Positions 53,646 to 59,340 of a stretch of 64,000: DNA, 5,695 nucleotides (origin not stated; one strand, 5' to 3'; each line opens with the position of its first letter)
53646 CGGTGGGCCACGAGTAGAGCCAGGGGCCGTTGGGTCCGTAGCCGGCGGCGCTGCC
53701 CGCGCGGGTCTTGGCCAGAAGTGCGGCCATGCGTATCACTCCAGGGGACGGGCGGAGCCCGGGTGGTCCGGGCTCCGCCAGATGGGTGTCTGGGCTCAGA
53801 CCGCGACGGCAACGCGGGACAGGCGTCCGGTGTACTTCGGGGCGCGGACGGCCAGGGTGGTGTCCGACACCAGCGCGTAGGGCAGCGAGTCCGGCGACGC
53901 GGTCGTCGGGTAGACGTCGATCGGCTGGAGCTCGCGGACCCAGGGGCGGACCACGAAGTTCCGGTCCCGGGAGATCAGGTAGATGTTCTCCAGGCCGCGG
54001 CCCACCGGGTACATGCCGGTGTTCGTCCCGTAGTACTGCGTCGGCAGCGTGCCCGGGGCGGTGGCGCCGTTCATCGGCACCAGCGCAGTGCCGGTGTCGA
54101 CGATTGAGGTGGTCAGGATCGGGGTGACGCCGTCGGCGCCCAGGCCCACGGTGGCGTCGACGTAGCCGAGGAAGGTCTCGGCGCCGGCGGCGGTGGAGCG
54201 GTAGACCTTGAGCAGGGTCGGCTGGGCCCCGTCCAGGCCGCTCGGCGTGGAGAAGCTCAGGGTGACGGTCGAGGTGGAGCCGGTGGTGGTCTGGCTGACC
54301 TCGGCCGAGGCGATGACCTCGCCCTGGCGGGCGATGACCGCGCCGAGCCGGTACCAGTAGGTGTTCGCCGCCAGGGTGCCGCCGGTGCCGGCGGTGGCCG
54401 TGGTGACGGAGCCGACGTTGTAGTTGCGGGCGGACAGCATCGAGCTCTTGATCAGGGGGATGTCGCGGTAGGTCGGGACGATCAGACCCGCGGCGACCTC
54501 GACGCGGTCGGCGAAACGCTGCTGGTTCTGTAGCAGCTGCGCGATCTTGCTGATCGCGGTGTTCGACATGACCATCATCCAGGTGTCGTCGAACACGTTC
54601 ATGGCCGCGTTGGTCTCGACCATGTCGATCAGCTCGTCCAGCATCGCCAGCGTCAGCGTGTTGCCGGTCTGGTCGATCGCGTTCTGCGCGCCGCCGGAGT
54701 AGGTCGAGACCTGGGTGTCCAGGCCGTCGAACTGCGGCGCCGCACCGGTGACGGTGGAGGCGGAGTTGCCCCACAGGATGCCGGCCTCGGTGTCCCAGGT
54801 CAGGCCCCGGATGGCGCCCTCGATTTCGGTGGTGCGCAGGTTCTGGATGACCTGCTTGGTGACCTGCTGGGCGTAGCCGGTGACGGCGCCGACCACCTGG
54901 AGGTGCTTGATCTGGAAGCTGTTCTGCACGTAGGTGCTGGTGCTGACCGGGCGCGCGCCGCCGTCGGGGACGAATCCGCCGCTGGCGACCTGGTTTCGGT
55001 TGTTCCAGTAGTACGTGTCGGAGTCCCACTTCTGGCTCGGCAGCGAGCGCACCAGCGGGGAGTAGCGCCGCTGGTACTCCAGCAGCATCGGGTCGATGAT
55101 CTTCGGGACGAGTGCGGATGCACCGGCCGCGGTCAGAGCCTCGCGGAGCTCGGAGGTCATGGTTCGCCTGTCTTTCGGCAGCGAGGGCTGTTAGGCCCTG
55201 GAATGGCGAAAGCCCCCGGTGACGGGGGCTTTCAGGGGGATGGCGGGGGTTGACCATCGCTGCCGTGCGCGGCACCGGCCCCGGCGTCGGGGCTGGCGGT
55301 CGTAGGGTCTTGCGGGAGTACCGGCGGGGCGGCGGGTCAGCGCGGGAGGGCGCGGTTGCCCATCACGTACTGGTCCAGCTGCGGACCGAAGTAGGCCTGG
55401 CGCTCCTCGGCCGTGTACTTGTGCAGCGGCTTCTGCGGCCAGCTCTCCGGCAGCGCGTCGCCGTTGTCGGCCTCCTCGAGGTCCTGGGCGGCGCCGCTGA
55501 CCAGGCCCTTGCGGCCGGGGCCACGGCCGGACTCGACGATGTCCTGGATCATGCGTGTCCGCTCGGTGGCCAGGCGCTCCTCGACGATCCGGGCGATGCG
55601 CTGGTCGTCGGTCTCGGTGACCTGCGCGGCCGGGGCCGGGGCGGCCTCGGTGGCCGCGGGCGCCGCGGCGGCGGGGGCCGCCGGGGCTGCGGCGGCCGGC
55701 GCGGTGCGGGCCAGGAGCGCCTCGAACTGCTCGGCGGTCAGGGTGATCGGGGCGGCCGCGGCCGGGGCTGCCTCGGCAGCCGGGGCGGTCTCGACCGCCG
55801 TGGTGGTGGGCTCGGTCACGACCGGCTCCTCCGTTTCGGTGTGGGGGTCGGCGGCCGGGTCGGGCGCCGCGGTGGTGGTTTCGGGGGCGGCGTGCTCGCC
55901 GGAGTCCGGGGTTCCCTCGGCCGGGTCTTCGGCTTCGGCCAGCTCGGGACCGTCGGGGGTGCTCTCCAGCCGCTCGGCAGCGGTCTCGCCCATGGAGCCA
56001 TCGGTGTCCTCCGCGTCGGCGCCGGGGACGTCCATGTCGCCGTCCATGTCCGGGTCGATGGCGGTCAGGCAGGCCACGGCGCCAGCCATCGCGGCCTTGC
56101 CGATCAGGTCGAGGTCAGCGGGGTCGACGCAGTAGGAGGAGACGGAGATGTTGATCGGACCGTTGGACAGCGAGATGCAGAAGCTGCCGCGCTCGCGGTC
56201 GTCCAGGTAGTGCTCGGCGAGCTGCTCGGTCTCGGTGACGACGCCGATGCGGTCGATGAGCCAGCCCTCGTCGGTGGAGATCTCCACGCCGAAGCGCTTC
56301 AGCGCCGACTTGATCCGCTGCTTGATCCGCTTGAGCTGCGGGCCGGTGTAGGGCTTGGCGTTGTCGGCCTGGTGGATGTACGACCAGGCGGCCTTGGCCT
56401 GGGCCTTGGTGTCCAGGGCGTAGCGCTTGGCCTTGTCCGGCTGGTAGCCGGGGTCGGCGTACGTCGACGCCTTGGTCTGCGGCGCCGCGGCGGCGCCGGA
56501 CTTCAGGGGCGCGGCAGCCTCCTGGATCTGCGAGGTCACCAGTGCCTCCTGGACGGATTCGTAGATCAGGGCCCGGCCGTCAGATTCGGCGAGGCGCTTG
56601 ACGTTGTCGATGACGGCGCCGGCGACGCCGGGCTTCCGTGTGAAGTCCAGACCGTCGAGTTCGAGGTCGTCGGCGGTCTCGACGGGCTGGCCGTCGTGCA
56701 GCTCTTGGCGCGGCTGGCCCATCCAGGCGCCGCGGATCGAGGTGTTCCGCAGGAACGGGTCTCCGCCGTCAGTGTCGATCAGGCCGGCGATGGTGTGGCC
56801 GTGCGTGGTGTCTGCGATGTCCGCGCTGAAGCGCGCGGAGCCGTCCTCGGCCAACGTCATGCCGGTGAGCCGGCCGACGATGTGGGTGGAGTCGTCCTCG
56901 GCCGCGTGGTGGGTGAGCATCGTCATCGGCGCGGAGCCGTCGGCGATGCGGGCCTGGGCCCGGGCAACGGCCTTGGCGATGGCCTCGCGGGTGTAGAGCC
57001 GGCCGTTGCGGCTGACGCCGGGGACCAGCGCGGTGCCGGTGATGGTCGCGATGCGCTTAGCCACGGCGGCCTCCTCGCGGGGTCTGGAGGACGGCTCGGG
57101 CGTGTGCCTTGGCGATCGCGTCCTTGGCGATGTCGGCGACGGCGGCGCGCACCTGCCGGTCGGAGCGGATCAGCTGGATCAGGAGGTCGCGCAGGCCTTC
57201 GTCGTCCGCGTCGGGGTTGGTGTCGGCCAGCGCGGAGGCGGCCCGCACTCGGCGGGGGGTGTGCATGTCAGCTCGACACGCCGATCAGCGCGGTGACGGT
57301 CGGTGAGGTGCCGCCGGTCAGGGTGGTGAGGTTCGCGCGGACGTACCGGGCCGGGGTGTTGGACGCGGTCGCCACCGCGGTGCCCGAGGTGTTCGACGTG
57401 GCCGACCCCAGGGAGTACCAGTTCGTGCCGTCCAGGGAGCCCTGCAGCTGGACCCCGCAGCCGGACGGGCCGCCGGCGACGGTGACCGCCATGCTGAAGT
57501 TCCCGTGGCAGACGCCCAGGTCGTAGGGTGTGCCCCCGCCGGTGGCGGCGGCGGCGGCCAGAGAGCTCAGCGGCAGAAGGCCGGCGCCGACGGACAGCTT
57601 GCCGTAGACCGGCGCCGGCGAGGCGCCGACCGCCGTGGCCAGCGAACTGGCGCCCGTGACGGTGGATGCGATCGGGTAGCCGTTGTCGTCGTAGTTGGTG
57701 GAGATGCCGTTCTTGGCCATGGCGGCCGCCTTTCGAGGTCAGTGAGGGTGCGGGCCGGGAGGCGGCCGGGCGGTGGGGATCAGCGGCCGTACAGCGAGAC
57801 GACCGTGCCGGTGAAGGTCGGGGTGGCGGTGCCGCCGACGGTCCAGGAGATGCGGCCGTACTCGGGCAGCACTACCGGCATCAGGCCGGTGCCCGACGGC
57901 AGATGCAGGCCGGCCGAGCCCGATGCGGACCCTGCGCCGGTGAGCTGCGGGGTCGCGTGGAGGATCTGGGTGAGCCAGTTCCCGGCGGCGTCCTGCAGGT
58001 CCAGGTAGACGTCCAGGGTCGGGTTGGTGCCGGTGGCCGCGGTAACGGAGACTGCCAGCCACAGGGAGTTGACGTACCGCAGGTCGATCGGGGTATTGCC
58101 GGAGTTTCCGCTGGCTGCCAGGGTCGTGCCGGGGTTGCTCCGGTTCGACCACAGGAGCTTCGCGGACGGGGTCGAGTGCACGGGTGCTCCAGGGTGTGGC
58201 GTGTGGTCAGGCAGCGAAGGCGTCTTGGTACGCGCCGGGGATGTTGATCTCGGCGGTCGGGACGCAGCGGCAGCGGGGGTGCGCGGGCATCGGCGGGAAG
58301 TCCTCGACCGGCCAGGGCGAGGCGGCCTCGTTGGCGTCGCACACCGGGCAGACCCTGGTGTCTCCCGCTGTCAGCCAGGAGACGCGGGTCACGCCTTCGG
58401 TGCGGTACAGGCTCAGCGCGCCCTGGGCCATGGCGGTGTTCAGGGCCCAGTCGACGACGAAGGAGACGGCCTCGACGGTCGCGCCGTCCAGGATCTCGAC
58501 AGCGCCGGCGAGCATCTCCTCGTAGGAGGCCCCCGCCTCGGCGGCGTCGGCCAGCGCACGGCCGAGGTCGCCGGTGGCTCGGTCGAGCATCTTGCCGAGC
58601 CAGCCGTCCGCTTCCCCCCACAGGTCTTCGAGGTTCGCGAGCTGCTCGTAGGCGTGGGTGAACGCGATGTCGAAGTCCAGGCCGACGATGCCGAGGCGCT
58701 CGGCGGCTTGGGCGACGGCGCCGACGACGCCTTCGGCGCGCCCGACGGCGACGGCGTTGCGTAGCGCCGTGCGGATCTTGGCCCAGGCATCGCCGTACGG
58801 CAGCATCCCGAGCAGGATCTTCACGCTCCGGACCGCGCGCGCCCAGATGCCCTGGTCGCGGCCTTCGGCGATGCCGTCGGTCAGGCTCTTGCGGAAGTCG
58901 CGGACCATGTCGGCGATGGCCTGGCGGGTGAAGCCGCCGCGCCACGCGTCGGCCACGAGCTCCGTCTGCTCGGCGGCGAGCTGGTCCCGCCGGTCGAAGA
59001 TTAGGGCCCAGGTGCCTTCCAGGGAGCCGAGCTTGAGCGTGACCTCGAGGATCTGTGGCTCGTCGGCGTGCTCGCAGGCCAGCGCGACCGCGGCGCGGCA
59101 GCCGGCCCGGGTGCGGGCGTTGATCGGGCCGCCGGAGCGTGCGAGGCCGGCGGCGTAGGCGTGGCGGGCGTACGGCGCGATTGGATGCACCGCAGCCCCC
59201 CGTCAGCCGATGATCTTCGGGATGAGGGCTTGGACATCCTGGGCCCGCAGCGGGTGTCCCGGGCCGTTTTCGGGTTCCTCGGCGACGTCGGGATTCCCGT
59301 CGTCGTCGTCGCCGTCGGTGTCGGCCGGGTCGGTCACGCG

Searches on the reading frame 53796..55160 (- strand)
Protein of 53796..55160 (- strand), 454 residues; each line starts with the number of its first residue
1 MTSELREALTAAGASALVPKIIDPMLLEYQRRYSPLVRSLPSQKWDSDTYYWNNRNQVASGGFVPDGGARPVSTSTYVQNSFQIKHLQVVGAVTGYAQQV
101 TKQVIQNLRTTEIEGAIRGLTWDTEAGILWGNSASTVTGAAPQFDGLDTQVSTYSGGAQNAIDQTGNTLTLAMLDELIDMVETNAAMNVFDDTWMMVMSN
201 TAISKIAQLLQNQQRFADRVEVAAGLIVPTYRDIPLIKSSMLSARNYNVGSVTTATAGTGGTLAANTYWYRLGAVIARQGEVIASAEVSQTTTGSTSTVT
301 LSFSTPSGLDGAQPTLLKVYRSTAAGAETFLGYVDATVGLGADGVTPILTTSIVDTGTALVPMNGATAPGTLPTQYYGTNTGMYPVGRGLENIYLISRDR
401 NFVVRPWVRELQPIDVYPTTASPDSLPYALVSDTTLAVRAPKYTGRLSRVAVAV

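Call 9: search_protein_families(library=phrogs, proteins=[window:53796-55160:-], max_evalue=0.00001)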
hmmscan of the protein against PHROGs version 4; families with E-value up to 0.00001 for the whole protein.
window:53796-55160:- (454 aa): 2 families
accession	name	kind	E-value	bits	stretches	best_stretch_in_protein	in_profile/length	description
phrog_752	-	head and packaging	7.9e-41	141.4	1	7-453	32-471/475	major head protein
phrog_212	-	head and packaging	1.9e-15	58.1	1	9-273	6-238/301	major head protein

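Call 15: search_dna_similar(query=window:53796-55160:-, collection=phages, mode=protein, max_rows=20)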
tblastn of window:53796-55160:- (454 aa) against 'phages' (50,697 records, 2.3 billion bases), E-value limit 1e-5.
Records with a match: 5; places in all: 5; records where one place covers at least 80% of the query: 0.
Best place of each record, by identity: <60% 5.
By first word of the organism name: Leptospira 4; Bacillus 1.
By host as written in the record: Leptospira biflexa Patoc 1 4; Bacillus sp. (in: Bacteria) 1.
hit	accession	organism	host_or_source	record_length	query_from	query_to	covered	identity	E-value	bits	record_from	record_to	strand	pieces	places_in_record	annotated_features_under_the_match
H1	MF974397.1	Leptospira phage LE4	Leptospira biflexa Patoc 1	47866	4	287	63%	28.6%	1e-10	70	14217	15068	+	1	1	hypothetical protein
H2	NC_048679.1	Leptospira phage LE4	Leptospira biflexa Patoc 1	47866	4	287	63%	28.6%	1e-10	70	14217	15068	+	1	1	hypothetical protein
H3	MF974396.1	Leptospira phage LE3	Leptospira biflexa Patoc 1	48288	4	287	63%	28.6%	1e-10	70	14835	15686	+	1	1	hypothetical protein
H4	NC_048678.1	Leptospira phage LE3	Leptospira biflexa Patoc 1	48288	4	287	63%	28.6%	1e-10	70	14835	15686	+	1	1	hypothetical protein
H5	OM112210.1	Bacillus phage PK2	Bacillus sp. (in: Bacteria)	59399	3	236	52%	27.4%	6e-6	55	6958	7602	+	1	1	hypothetical protein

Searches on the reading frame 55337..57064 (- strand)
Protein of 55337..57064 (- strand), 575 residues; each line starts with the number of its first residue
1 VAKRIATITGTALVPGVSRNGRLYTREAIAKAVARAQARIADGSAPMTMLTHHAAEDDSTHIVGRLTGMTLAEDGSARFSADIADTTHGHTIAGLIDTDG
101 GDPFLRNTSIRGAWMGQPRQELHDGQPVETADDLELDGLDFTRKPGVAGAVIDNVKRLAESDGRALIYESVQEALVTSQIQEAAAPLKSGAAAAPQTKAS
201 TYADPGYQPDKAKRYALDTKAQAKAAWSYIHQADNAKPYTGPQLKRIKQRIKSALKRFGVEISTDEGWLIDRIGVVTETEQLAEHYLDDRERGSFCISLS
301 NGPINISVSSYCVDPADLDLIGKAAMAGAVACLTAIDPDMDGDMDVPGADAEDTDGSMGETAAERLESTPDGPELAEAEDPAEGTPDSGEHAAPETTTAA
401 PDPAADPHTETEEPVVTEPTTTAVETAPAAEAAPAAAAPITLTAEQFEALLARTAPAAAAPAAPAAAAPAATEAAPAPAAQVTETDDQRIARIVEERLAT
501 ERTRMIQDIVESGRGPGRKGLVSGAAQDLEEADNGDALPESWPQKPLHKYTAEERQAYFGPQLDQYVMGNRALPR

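Call 9: search_protein_families(library=phrogs, proteins=[window:55337-57064:-], max_evalue=0.00001)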
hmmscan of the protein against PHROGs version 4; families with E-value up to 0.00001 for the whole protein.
window:55337-57064:- (575 aa): 1 family
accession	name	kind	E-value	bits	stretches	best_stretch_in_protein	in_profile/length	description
phrog_207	-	head and packaging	3.2e-06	27.4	1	6-99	40-134/519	head maturation protease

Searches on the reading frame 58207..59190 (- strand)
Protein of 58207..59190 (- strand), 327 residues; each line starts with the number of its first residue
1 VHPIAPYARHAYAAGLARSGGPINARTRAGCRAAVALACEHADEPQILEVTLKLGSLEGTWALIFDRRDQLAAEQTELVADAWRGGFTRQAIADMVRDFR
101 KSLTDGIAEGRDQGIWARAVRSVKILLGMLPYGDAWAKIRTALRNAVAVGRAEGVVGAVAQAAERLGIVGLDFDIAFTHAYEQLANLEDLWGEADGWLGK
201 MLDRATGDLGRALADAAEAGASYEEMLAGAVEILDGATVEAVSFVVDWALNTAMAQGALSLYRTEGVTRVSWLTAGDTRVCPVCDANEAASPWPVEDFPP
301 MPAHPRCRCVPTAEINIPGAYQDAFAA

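Call 9: search_protein_families(library=phrogs, proteins=[window:58207-59190:-], max_evalue=0.00001)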
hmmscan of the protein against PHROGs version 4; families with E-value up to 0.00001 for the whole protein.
window:58207-59190:- (327 aa): 5 families
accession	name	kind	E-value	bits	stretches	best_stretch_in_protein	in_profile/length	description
phrog_6577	-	unknown function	2.2e-09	37.2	1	196-320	106-235/1066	-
phrog_2662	-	head and packaging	4.9e-09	36.3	1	38-309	473-703/717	portal protein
phrog_32135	-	unknown function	1.3e-08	36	1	270-312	129-170/219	-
phrog_4728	-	head and packaging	1.4e-06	28.4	1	253-315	231-300/591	head morphogenesis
phrog_115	-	head and packaging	2.8e-06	27.8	1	252-315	252-318/665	minor head protein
